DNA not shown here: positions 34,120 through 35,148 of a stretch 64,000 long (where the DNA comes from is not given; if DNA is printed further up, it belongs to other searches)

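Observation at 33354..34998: Split HipA-type kinase plus HipS-like::HIRAN fusion, without HipB: candidate DNA-end-sensing toxin-antitoxin or abortive-infection module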

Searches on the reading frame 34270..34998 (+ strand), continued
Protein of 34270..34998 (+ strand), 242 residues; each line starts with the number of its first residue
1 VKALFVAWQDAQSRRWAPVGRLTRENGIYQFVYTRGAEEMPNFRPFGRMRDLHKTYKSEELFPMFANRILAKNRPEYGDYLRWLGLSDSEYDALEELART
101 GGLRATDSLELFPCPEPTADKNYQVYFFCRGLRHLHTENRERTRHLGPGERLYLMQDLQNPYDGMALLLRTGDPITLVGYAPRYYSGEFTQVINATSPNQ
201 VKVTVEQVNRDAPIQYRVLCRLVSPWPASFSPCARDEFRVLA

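Call 34: find_encoding_contigs(protein=P0040, flank=10000, max_places=2)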
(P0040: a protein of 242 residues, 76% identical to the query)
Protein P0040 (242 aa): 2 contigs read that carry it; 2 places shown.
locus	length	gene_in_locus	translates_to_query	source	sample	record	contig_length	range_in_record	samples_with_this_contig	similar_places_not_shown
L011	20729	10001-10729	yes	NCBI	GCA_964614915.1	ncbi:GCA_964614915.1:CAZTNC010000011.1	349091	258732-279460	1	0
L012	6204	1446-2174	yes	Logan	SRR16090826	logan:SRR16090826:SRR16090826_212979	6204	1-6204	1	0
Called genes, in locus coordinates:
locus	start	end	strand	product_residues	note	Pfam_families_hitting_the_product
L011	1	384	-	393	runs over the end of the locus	PF04055:Radical_SAM, PF06969:HemN_C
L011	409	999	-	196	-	PF01725:Ham1p_like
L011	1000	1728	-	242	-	PF01138:RNase_PH, PF03725:RNase_PH_C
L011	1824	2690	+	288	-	PF03755:YicC-like_N, PF08340:YicC-like_C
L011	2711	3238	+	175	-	PF00710:Asparaginase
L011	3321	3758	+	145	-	PF00011:HSP20, PF27746:Small_heat_shock_put (weak), PF17886:ArsA_HSP20 (weak)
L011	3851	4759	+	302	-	PF00226:DnaJ, PF01556:DnaJ_C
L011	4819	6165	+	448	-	PF00089:Trypsin, PF13365:Trypsin_2, PF00595:PDZ, PF13180:PDZ_2, PF17820:PDZ_6, PF00595:PDZ, PF13180:PDZ_2 (weak), PF17820:PDZ_6, +2 more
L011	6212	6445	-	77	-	PF02597:ThiS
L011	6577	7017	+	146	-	PF01967:MoaC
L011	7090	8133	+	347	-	PF00730:HhH-GPD, PF14815:NUDIX_4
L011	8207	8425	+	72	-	PF04362:Iron_traffic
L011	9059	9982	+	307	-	PF07804:HipA_C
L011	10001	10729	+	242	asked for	PF08797:HIRAN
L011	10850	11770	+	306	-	PF13505:OMP_b-brl (weak)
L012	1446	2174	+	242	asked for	PF08797:HIRAN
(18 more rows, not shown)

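Call 35: find_encoding_contigs(protein=P0077, flank=10000, max_places=2)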
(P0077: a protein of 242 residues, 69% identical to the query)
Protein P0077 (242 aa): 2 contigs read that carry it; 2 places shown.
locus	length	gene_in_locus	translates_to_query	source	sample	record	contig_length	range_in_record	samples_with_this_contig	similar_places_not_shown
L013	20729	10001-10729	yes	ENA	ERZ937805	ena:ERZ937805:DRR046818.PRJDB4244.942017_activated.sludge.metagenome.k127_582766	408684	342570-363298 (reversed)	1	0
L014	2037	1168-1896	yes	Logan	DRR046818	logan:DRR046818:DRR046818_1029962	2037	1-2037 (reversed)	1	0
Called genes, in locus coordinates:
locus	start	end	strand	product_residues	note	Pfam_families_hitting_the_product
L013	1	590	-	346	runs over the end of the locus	PF01479:S4, PF00849:PseudoU_synth_2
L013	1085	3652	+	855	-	PF00575:S1, PF10150:RNase_E_G, PF20833:RNase_E_G_Thio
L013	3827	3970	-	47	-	-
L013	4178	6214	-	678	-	PF00270:DEAD (weak), PF04851:ResIII, PF17757:UvrB_inter, PF27431:UvrB_3rd, PF00271:Helicase_C, PF12344:UvrB, PF02151:UVR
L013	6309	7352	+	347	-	PF13365:Trypsin_2, PF13431:TPR_17 (faint)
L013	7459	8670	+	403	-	PF00155:Aminotran_1_2, PF01041:DegT_DnrJ_EryC1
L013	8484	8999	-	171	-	-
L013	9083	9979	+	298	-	PF07804:HipA_C (weak)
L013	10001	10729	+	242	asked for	PF08797:HIRAN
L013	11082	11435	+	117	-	-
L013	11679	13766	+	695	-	PF03707:MHYT, PF00990:GGDEF, PF00563:EAL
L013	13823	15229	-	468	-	PF00392:GntR, PF00155:Aminotran_1_2, PF00266:Aminotran_5 (weak), PF12897:Asp_aminotransf (weak)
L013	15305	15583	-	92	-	-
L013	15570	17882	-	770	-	PF00384:Molybdopterin, PF01568:Molydop_binding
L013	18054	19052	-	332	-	PF01636:APH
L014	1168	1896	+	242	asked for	PF08797:HIRAN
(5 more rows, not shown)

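Call 37: predict_structure(alignment_id=A1)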
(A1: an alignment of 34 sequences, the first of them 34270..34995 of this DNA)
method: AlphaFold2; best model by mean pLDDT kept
length: 242 residues; sequences in the alignment: 34
mean_pLDDT: 87.5   pTM: 0.84
mean pLDDT of the five models: 87.5, 86.3, 86.1, 84.5, 81.9
residues with pLDDT >= 90: 115; 70-90: 112; 50-70: 13; < 50: 2
segments of 3 or more residues with pLDDT < 50: none
pLDDT, mean of each block of 10 residues (from residue 1): 84 86 94 95 90 96 85 88 80 84 63 90 92 90 92 86 79 87 83 87 95 91 92 90 94
secondary structure, 60 per line:
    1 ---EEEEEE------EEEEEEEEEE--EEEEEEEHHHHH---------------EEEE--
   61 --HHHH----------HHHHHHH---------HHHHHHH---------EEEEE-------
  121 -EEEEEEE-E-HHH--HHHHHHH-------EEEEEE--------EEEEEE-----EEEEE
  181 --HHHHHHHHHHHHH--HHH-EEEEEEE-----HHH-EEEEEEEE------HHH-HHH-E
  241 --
elements in order: E4-9 E16-25 E28-34 H35-39 E55-58 H63-66 H77-83 H93-99 E109-113 E122-128 H137-143 E151-156 E165-170 E176-180 H183-195 E202-208 E218-225

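Call 41: fold_search(model_id=the predicted structure, library=pdb)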
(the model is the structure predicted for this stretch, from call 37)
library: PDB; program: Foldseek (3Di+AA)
matches with E <= 10: 374; with E <= 0.001: 0
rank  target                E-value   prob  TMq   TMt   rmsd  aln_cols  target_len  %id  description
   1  7vkb_B                2.1e-03  1.00  0.33  0.70   3.5       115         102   21  Crystal structure of the a bacterial kinase complex (released 2022-06-29)
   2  7ab3_E                6.1e-03  1.00  0.33  0.71   3.7       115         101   19  Crystal structure of the Escherichia coli toxin-antitoxin system HipBST (HipT S57A) (released 2022-01-12)
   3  4s0n_A                1.7e-02  1.00  0.28  0.52   3.4       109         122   16  Crystal Structure of HLTF HIRAN Domain bound to DNA (released 2015-05-27)
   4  3k2y_C                2.1e-02  1.00  0.32  0.68   4.2       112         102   13  Crystal structure of protein lp_0118 from Lactobacillus plantarum,northeast structural genomics consortium target LpR9 (released 2009-11-17)
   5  6kcs_A                3.8e-02  0.94  0.27  0.48   4.2       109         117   14  Crystal structure of HIRAN domain of HLTF in complex with duplex DNA (released 2020-06-10)
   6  6l8n                  2.0e-01  0.63  0.25  0.09   4.6       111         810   11  Crystal structure of the K. lactis Rad5 (released 2020-11-11)
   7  9lwv_A                3.6e-01  0.02  0.11  0.10  17.0       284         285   10  Arginine bis-prenyltransferase DciF (released 2026-02-18)
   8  7lfm_D                6.1e-01  0.03  0.15  0.14  22.3       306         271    8  MODEL OF MHC CLASS Ib H2-M3 WITH MOUSE ND1 N-TERMINAL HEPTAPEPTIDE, VAL MUTANT, TRICLINIC CELL, REFINED AT 1.60 ANGSTR (released 2021-07-14)
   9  7unc_B                8.7e-01  0.02  0.12  0.04  14.1       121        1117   14  Pol II-DSIF-SPT6-PAF1c-TFIIS complex with rewrapped nucleosome (released 2022-10-19)
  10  8fs6_G                9.2e-01  0.02  0.17  0.15  16.1       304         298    8  Structure of S. cerevisiae Rad24-RFC loading the 9-1-1 clamp onto a 10-nt gapped DNA in step 4 (partially closed 9-1-1 (released 2023-06-14)
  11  6fra_A                9.8e-01  0.02  0.12  0.14  15.9       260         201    5  F11 T-Cell Receptor Recognising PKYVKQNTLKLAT Peptide Presented by HLA-DR*0101 (released 2018-04-18)
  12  9a40_B                1.2e+00  0.02  0.15  0.11  16.7       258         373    9  model of Cullin4 (released 2024-09-18)
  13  9lwv_B                1.2e+00  0.01  0.11  0.10  16.5       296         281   10  Arginine bis-prenyltransferase DciF (released 2026-02-18)
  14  8ro5_A                1.2e+00  0.02  0.12  0.14  16.1       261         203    6  HLA-A3 restricted mG12V-TCR (released 2025-01-22)
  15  8wak_p                1.2e+00  0.01  0.11  0.04  15.4       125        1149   14  Structure of transcribing complex 2 (TC2), the initially transcribing complex with Pol II positioned 2nt downstream of (released 2023-12-06)
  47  3tjh_C                2.7e+00  0.01  0.13  0.15  18.5       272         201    7  42F3-p3A1/H2-Ld complex (released 2011-12-07)
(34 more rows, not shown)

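Call 50: find_encoding_contigs(protein=P0098, flank=10000, max_places=1)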
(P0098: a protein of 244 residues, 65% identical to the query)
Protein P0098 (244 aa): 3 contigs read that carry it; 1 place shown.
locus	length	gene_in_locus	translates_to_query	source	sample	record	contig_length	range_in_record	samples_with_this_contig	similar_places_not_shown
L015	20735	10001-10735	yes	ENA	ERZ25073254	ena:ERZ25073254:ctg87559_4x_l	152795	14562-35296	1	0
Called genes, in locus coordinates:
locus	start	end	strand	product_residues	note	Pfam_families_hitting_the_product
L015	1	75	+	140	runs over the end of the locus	PF00825:Ribonuclease_P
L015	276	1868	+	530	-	PF14849:YidC_periplas, PF02096:60KD_IMP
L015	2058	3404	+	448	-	PF10396:TrmE_N, PF00350:Dynamin_N (faint), PF12631:MnmE_helical, PF01926:MMR_HSR1, PF02421:FeoB_N, PF04548:AIG1 (weak)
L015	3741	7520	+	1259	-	PF13289:SIR2_2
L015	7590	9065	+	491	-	PF18862:ApeA_NTD1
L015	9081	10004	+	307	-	PF07804:HipA_C (faint)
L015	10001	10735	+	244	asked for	PF08797:HIRAN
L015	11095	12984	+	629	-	PF01134:GIDA, PF12831:FAD_oxidored, PF21680:GIDA_C_1st, PF13932:SAM_GIDA_C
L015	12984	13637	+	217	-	PF02527:GidB, PF05175:MTS, PF08241:Methyltransf_11 (weak), PF08242:Methyltransf_12 (weak), PF13649:Methyltransf_25, PF13847:Methyltransf_31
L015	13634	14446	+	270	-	PF00142:Fer4_NifH (weak), PF01656:CbiA, PF02374:ArsA_ATPase (weak), PF06564:CBP_BcsQ, PF09140:MipZ, PF10609:ParA, PF13614:AAA_31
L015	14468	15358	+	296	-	PF02195:ParB_N, PF17762:HTH_ParB, PF23552:ParB_C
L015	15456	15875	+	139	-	PF03899:ATP-synt_I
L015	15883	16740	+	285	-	PF00119:ATP-synt_A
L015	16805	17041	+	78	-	PF00137:ATP-synt_C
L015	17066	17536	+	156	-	PF00430:ATP-synt_B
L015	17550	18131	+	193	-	PF00213:OSCP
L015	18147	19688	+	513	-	PF02874:ATP-synt_ab_N, PF00006:ATP-synt_ab, PF00306:ATP-synt_ab_C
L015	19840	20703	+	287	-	PF00231:ATP-synt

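Call 51: find_encoding_contigs(protein=P0005, flank=10000, max_places=1)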
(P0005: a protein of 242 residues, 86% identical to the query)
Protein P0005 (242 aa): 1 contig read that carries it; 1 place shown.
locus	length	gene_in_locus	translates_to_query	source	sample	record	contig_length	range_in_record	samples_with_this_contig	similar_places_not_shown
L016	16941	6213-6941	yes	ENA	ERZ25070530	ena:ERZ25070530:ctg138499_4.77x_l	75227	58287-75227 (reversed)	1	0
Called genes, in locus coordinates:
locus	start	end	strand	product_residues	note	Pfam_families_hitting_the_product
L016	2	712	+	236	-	?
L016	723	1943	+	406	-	PF08867:FRG, PF11867:T1RH-like_C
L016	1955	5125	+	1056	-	PF04313:HSDR_N, PF04851:ResIII, PF18766:SWI2_SNF2, PF22679:T1R_D3-like, PF11867:T1RH-like_C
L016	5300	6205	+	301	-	PF07804:HipA_C (weak)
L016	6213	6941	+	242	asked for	PF08797:HIRAN (weak)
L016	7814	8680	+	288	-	PF00892:EamA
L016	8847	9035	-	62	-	-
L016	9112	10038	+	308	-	PF00005:ABC_tran, PF13304:AAA_21 (faint)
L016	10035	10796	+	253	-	PF01061:ABC2_membrane, PF12698:ABC2_membrane_3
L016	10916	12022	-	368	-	PF21320:WHD_Rv2258c, PF13489:Methyltransf_23, PF01209:Ubie_methyltran (weak), PF13847:Methyltransf_31, PF02390:Methyltransf_4, PF08241:Methyltransf_11, PF08242:Methyltransf_12, PF13649:Methyltransf_25, +3 more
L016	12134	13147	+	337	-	PF01965:DJ-1_PfpI, PF12833:HTH_18, PF00165:HTH_AraC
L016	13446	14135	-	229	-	PF01656:CbiA, PF10609:ParA, PF13614:AAA_31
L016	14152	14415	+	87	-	-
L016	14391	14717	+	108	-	PF04993:TfoX_N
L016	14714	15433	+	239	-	PF01925:TauE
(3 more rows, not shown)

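Call 52: find_encoding_contigs(protein=P0105, flank=10000, max_places=1)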
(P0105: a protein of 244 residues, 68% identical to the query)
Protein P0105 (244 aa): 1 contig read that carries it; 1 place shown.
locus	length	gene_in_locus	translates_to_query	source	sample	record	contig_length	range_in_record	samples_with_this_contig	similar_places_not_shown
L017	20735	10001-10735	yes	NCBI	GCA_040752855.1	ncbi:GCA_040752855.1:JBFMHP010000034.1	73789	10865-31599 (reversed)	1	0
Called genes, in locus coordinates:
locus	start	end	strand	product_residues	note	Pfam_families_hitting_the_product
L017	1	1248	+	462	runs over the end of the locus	PF00990:GGDEF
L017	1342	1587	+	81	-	-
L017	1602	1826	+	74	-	-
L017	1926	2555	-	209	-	PF04367:DUF502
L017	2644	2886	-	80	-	PF04325:DUF465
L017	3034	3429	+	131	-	PF01258:zf-dskA_traR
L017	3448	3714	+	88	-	-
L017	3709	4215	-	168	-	PF03449:GreA_GreB_N, PF01272:GreA_GreB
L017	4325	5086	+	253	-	PF01627:Hpt, PF00072:Response_reg (faint)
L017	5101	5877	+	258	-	-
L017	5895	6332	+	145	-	PF01894:YjbQ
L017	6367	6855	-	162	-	PF00254:FKBP_C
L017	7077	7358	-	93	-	-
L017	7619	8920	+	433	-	PF00072:Response_reg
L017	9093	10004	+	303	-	PF07804:HipA_C (weak)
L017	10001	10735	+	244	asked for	PF08797:HIRAN (weak)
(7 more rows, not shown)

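Call 57: search_protein_representatives(alignment_id=A1)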
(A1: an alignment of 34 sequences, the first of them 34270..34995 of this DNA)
Query: 34 sequences, 242 profile positions. Proteins with E-value up to 0.001 (for the whole library): 1621; up to 1e-10: 1030; up to 1e-30: 338. The best 150 are listed.
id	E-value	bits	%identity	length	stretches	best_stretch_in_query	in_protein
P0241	3.6e-94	331.4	-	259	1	1-240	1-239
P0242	3.3e-90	318.4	-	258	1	1-241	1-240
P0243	7.4e-85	300.9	-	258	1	1-241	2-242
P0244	1.1e-83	297.0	-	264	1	1-241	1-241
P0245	1.7e-81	289.9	-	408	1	2-242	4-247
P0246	5.9e-80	284.8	-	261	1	2-241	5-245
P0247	6.7e-80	284.6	-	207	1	60-238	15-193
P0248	2.1e-79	283.0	-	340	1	3-241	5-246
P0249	1.5e-78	280.2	-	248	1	1-237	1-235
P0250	3.8e-78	278.9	-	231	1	49-242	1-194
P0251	2.9e-77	276.0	-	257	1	1-241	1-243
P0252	4.5e-77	275.4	-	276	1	1-239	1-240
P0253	2.2e-76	273.1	-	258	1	2-242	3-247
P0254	2.3e-75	269.8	-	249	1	4-241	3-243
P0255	2.6e-75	269.6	-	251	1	1-241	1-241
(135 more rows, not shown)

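Call 70: search_dna_similar(query=window:34270-34995:+, collection=plasmids, mode=protein, max_rows=25)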
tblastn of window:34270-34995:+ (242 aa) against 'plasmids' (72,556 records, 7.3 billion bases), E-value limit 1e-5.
Records with a match: 8; places in all: 8; records where one place covers at least 80% of the query: 6.
Best place of each record, by identity: <60% 8.
By first word of the organism name: Mycolicibacterium 4; Oscillatoria 1; Nostoc 1; Rhodococcus 1; Nocardiopsis 1.
By predicted mobility (MOB-suite, as given by PLSDB): mobilizable 4; non-mobilizable 3; conjugative 1.
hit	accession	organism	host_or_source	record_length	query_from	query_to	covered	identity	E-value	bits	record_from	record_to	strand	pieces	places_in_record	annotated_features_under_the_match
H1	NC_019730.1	Oscillatoria nigro-viridis PCC 7112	-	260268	2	242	100%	41.6%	4e-52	188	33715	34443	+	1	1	HIRAN domain-containing protein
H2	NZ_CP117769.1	Nostoc sp. UHCC 0926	whole organism,lichen surface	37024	2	242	100%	41.2%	7e-55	196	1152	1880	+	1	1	HIRAN domain-containing protein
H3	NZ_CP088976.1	Rhodococcus pyridinivorans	pure culture,soil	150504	4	225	92%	34.1%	6e-25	109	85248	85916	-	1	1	HIRAN domain-containing protein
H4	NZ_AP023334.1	Mycolicibacterium sp. TY66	-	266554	1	230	95%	32.5%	2e-23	105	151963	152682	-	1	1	hypothetical protein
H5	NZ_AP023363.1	Mycolicibacterium sp. TY81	-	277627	1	230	95%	32.5%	2e-23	105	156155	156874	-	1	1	hypothetical protein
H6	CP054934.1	Nocardiopsis flavescens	Single Cell,marine sediment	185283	4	231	94%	32.8%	8e-29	121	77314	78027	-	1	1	hypothetical protein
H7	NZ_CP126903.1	Mycolicibacterium vanbaalenii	cell culture,soil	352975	4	182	74%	33.0%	1e-13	77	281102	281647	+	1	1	HIRAN domain-containing protein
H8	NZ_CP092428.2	Mycolicibacterium rufum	-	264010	4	182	74%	33.0%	6e-13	75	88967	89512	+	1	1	HIRAN domain-containing protein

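Call 71: search_dna_similar(query=window:34270-34995:+, collection=phages, mode=protein, max_rows=15)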
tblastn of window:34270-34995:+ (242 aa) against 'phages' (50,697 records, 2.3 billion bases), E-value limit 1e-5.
Records with a match: 6; places in all: 6; records where one place covers at least 80% of the query: 4.
Best place of each record, by identity: <60% 6.
By first word of the organism name: Vibrio 4; Clostridioides 1; Rathayibacter 1.
By host as written in the record: Vibrio cyclitrophicus 10N.286.55.A12 1; Vibrio cyclitrophicus 10N.222.46.E12 1; Vibrio cyclitrophicus 10N.222.46.F12 1; Vibrio cyclitrophicus 10N.286.45.B12 1; Clostridioides difficile CD500-12 1; Rathayibacter toxicus 1.
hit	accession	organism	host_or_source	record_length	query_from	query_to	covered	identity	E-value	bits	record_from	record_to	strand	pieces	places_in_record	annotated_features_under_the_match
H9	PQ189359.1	Vibrio phage 10N.286.55.A12_PE001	Vibrio cyclitrophicus 10N.286.55.A12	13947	1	238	98%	37.4%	3e-51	184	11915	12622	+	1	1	hypothetical protein (x2)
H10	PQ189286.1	Vibrio phage 10N.222.46.E12_PE001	Vibrio cyclitrophicus 10N.222.46.E12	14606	1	238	98%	37.0%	6e-50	180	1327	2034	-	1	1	hypothetical protein (x2)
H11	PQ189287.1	Vibrio phage 10N.222.46.F12_PE001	Vibrio cyclitrophicus 10N.222.46.F12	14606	1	238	98%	37.0%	6e-50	180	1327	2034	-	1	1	hypothetical protein (x2)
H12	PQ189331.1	Vibrio phage 10N.286.45.B12_PE002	Vibrio cyclitrophicus 10N.286.45.B12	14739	1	238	98%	37.0%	6e-50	180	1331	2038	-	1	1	hypothetical protein (x2)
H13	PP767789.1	Clostridioides phage phiCDKH02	Clostridioides difficile CD500-12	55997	4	194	79%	36.0%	6e-22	100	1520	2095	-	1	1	HIRAN domain-containing protein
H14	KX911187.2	Rathayibacter phage NCPPB3778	Rathayibacter toxicus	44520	1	118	49%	30.5%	3e-8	59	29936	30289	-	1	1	hypothetical protein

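Call 72: get_annotated_region(hit=H9, flank=12000)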
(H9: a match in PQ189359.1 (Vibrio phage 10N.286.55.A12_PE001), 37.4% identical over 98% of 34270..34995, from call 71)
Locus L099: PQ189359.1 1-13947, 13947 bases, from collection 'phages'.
description: Vibrio phage 10N.286.55.A12_PE001, complete genome.
organism: Vibrio phage 10N.286.55.A12_PE001 (NCBI taxid 3385339)
taxonomy: Viruses; Varidnaviria; Bamfordvirae; Preplasmiviricota; Tectiliviricetes; Vinavirales
host: Vibrio cyclitrophicus 10N.286.55.A12; source: seawater; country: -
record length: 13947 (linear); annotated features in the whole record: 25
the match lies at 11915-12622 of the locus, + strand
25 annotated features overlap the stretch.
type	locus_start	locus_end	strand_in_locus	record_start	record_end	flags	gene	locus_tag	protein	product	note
CDS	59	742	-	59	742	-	-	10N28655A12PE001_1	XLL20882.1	hypothetical protein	-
CDS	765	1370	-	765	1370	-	-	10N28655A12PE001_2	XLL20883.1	hypothetical protein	LexA/Signal_peptidase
CDS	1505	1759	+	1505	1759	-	-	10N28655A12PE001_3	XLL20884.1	hypothetical protein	excisionase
CDS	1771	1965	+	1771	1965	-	-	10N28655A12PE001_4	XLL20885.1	hypothetical protein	-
CDS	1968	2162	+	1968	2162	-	-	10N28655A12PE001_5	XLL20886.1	hypothetical protein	-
CDS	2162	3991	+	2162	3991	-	-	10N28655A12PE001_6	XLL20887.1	hypothetical protein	VPA_BPP2_Replication_gene_A_protein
CDS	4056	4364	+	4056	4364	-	-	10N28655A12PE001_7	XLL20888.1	hypothetical protein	-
CDS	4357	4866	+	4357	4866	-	-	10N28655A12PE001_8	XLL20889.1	hypothetical protein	-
CDS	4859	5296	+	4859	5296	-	-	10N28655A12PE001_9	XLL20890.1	hypothetical protein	-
CDS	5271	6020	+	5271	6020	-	-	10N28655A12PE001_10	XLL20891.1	hypothetical protein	P- loop_containing_nucleoside_triphosphate_hydrolases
CDS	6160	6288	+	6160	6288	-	-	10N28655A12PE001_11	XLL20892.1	hypothetical protein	-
CDS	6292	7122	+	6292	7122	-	-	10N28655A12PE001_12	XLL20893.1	hypothetical protein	CAPSD_BPPM2_Major_capsid_protein_P2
CDS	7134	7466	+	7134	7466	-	-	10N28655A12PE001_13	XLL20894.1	hypothetical protein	-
CDS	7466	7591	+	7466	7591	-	-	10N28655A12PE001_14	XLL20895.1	hypothetical protein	-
CDS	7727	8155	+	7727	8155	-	-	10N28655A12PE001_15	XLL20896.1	hypothetical protein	-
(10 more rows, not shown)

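Call 73: get_annotated_region(hit=H13, flank=5000)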
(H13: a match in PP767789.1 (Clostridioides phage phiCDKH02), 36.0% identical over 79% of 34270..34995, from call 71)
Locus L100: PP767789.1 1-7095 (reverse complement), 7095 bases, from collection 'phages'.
description: Clostridioides phage phiCDKH02, complete genome.
organism: Clostridioides phage phiCDKH02 (NCBI taxid 3145026)
taxonomy: Viruses
host: Clostridioides difficile CD500-12; source: clinical sample; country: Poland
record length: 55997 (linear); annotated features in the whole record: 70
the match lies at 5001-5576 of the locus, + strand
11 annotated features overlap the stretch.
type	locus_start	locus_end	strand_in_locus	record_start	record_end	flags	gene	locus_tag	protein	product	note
CDS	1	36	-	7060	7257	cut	-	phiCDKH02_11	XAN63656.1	helix-turn-helix transcriptional regulator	-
CDS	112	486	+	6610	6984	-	-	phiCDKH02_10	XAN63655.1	DUF6173 family protein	-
CDS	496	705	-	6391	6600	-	-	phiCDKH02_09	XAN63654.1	hypothetical protein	-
CDS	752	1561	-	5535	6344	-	-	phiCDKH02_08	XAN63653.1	antirepressor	-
CDS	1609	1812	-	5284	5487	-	-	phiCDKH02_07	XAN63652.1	helix-turn-helix domain-containing protein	-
CDS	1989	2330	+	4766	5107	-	-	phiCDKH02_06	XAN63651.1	XRE family transcriptional regulator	-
CDS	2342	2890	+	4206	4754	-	-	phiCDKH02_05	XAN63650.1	helix-turn-helix transcriptional regulator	-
CDS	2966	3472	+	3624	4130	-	-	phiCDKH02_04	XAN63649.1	ImmA/IrrE family metallo-endopeptidase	-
CDS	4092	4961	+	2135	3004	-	-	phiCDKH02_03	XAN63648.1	HipA domain-containing protein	-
CDS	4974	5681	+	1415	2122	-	-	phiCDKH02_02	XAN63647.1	HIRAN domain-containing protein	-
CDS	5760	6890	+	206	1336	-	-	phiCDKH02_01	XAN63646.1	site-specific integrase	-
